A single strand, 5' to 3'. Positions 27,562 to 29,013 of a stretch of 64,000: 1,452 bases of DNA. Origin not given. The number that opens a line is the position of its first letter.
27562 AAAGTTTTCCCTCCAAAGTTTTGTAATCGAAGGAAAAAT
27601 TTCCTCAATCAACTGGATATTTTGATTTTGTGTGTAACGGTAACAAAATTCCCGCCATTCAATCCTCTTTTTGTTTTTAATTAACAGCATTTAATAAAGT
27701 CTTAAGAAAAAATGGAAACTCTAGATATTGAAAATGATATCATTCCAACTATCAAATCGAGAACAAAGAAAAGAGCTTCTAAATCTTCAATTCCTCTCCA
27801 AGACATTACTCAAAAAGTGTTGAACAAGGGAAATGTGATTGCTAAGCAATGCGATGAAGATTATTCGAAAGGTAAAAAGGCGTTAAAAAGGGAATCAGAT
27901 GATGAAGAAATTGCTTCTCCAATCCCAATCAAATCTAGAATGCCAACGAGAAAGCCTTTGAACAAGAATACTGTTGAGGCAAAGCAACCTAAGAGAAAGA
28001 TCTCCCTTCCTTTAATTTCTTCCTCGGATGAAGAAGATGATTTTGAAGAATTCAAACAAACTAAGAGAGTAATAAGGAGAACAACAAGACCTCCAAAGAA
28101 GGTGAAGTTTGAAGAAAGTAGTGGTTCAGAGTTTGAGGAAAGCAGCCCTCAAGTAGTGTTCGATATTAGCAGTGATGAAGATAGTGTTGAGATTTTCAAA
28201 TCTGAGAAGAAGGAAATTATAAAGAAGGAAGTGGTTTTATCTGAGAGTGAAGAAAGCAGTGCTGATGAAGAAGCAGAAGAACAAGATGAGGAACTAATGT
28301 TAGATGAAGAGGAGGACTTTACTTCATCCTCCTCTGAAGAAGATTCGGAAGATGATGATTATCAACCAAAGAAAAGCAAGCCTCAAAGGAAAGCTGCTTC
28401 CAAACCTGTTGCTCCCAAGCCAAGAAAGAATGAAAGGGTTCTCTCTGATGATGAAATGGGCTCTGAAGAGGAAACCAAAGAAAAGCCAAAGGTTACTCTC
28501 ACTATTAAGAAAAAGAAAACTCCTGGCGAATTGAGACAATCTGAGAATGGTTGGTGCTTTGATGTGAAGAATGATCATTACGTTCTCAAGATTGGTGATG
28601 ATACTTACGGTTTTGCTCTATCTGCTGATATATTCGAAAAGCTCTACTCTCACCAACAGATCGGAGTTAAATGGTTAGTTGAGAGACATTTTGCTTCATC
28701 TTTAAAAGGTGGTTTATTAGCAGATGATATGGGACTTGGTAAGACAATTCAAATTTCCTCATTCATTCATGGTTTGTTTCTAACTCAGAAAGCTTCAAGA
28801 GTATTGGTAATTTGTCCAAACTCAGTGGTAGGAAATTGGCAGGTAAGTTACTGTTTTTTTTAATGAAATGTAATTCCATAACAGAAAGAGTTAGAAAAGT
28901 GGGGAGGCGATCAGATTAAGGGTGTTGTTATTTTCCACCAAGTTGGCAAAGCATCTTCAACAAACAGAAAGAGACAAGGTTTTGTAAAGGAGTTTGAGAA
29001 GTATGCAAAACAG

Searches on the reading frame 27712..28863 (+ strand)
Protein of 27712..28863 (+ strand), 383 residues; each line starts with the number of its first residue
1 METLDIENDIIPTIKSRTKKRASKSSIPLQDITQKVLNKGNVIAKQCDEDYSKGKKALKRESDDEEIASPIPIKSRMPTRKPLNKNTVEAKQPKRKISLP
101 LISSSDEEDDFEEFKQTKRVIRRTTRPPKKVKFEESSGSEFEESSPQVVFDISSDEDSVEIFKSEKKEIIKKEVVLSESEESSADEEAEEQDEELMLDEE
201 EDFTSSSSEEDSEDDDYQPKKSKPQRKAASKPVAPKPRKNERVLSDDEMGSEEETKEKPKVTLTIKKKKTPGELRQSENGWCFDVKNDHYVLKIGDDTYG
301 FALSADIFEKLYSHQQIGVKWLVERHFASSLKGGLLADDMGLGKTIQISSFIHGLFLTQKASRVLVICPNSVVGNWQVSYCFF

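Call 32: search_protein_families(library=pfam, proteins=[window:27712-28863:+], max_evalue=0.001)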
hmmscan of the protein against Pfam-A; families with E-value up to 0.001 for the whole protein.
window:27712-28863:+ (383 aa): 1 family
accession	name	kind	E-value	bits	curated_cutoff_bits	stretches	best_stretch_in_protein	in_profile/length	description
PF00176.29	SNF2-rel_dom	-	1e-15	58.1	24.9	1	314-377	1-67/290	SNF2-related domain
